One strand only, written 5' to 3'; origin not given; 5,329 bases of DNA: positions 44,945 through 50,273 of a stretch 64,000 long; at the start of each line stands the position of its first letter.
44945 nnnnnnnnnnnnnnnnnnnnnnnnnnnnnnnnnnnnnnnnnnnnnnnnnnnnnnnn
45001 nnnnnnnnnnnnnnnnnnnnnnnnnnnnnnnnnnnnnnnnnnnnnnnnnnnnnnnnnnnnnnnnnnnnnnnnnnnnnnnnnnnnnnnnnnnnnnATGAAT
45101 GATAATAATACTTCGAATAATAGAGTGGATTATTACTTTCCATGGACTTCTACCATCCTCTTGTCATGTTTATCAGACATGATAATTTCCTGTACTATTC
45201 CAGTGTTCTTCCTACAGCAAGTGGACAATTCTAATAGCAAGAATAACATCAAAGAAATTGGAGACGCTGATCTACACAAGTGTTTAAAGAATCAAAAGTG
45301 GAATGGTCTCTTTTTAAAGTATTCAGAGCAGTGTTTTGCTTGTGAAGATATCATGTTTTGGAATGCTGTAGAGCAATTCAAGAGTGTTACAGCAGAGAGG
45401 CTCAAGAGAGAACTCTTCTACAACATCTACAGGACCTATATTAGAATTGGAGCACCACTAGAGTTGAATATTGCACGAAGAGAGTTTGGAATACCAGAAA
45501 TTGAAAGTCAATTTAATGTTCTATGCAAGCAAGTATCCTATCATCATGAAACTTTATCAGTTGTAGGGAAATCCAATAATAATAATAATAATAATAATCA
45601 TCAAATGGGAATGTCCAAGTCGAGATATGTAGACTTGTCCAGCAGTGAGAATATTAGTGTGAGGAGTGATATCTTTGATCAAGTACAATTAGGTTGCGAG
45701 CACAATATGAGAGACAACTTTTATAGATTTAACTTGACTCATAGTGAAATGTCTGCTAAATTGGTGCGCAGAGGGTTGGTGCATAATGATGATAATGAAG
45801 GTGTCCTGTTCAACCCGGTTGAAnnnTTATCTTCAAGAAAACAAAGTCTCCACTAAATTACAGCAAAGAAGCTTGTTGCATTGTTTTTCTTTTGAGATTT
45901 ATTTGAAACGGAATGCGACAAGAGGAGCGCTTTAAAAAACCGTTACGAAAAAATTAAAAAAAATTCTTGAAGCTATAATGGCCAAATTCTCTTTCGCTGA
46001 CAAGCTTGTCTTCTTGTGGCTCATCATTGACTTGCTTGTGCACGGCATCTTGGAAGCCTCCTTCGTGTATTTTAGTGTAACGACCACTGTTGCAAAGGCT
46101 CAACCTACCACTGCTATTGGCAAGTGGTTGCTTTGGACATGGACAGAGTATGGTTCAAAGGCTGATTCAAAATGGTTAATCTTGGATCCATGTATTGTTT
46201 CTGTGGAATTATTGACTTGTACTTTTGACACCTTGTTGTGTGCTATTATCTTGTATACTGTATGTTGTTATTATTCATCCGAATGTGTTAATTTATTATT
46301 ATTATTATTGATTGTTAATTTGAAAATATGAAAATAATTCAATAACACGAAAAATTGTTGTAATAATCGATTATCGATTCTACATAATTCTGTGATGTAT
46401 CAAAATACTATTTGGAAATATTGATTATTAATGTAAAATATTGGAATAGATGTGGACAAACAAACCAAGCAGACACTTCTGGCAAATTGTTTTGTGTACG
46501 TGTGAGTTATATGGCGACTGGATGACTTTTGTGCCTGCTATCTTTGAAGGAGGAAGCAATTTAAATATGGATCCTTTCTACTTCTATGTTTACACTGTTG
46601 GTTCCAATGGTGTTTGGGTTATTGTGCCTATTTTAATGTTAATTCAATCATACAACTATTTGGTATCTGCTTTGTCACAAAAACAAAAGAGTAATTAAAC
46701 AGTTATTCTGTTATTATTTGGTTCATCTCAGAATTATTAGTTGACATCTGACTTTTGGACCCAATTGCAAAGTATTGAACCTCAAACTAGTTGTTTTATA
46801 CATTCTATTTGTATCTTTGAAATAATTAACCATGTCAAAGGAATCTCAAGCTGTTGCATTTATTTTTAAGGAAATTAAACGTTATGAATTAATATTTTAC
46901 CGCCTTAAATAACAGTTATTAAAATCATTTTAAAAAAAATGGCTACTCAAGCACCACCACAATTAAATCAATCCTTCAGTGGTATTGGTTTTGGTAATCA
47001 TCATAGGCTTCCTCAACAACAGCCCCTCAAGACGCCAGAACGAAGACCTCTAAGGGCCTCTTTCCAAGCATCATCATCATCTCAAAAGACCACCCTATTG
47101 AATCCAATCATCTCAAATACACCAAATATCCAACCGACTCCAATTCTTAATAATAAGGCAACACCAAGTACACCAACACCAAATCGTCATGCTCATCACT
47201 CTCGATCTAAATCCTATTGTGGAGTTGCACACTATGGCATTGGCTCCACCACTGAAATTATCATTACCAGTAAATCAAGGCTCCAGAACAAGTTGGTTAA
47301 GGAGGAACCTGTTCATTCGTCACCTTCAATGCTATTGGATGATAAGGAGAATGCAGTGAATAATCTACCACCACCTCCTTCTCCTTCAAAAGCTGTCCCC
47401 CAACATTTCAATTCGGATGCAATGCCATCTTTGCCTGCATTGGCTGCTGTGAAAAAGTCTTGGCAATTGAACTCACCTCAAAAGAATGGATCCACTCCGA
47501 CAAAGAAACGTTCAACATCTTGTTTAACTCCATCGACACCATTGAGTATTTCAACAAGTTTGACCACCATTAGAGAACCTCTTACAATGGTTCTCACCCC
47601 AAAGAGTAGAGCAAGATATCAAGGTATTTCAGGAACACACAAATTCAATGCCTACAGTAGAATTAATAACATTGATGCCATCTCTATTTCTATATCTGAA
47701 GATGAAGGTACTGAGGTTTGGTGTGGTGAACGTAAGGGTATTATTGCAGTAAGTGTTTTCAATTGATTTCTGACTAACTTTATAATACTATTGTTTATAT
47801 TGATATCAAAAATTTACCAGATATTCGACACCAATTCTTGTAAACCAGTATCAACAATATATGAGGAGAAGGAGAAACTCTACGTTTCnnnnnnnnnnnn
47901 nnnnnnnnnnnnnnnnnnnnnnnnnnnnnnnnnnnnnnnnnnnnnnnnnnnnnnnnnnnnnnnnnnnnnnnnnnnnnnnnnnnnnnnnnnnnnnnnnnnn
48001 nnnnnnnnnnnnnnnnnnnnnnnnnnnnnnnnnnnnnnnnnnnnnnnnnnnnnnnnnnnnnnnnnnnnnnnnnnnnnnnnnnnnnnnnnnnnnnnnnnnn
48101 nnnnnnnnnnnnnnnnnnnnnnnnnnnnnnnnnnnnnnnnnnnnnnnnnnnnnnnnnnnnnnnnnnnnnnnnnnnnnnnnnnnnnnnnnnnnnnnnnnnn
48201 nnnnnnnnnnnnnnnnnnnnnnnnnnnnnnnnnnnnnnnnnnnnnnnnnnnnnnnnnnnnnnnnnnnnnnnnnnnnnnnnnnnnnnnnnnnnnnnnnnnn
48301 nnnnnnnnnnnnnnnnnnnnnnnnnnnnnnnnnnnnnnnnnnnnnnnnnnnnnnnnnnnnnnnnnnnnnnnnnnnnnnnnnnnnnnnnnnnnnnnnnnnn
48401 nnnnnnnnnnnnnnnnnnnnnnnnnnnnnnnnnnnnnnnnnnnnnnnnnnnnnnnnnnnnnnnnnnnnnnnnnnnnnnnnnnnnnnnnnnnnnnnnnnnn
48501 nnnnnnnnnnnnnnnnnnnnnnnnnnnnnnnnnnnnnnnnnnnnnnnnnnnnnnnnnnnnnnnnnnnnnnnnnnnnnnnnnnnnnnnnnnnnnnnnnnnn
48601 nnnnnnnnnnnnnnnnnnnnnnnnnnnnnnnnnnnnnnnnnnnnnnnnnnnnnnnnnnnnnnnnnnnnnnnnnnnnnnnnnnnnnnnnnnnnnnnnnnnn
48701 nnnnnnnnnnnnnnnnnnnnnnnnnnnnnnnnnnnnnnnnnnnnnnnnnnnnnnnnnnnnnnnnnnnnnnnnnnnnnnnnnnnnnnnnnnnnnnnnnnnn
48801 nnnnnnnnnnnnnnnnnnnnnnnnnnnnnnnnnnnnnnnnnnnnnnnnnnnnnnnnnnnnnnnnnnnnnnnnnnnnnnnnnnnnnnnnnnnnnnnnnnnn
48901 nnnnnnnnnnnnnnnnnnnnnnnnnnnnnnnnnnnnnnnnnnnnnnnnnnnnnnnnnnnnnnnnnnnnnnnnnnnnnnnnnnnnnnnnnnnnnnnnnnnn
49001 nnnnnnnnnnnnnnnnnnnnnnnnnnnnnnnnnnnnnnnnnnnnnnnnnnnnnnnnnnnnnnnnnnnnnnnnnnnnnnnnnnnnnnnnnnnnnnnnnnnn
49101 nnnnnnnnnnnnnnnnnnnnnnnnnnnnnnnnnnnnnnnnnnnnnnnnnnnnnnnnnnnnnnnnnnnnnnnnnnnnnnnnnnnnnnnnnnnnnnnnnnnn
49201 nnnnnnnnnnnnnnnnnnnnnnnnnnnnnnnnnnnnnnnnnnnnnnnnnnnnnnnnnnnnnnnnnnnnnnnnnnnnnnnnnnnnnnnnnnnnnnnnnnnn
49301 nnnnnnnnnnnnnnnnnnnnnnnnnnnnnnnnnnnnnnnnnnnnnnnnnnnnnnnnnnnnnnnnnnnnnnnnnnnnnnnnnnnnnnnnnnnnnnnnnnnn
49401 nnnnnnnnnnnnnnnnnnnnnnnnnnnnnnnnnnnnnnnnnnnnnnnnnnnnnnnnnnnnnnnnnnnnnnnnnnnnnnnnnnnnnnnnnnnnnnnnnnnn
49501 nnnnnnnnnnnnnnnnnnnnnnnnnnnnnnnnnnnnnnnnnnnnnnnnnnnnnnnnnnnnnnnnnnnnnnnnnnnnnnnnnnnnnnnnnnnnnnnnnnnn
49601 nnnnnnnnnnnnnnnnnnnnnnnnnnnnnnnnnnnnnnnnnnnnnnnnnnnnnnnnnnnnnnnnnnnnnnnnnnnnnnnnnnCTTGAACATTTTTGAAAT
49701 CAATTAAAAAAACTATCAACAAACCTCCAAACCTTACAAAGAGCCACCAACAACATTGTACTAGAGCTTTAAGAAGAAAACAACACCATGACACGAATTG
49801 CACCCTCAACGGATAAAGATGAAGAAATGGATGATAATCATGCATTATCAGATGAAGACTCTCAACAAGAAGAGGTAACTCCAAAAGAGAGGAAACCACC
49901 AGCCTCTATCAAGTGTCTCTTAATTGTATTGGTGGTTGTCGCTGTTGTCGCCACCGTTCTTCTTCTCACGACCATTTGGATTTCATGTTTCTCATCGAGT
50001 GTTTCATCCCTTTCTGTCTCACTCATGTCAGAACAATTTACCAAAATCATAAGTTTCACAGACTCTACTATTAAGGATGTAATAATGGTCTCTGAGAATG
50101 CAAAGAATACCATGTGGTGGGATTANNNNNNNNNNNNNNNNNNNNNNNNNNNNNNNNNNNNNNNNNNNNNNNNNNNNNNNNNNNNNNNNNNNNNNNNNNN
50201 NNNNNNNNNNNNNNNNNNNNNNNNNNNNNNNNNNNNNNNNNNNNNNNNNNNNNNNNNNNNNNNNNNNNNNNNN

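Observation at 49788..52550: Sensor-receptor with a catalytically degenerate class III cyclase domain (pseudo-cyclase)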

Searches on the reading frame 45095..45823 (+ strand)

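Call 70: search_protein_families(library=pfam, proteins=[window:45095-45823:+], max_evalue=0.001)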
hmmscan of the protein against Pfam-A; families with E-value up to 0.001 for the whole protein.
seq(243 aa): 1 family
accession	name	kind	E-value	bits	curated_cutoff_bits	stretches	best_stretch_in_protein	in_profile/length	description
PF00615.24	RGS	-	1.9e-09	38.4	23.9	1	60-128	2-70/117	Regulator of G protein signaling domain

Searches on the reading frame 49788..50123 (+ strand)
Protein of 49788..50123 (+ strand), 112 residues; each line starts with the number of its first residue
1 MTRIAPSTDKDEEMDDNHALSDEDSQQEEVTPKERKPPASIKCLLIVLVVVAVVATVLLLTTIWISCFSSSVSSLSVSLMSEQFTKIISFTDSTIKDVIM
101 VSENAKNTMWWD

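Call 8: search_protein_families(library=pfam, max_evalue=10, proteins=[window:49788-50123:+])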
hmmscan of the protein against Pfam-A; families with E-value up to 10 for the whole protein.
seq(112 aa): 7 families
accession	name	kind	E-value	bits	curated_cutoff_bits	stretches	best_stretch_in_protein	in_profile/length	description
PF17231.7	DUF5305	-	0.00045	20.2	29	1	14-89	88-164/217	Family of unknown function (DUF5305)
PF14812.11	PBP1_TM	-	0.012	16.4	27.8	1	8-58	33-85/85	Transmembrane domain of transglycosylase PBP1 at N-terminal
PF20088.4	DUF6480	-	0.1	12.9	25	1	24-61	33-73/78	Family of unknown function (DUF6480)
PF06024.17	Orf78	-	0.13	13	29.4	1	11-63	31-81/101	Orf78 (ac78)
PF11807.13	UstYa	-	0.15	12.3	25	1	33-81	3-53/220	Mycotoxin biosynthesis protein UstYa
PF01917.21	Arch_flagellin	-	0.3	11.8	29.5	1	45-95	8-58/162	Archaebacterial flagellin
PF17073.10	SafA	-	5.7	7.4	27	1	50-81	19-49/66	Two-component-system connector protein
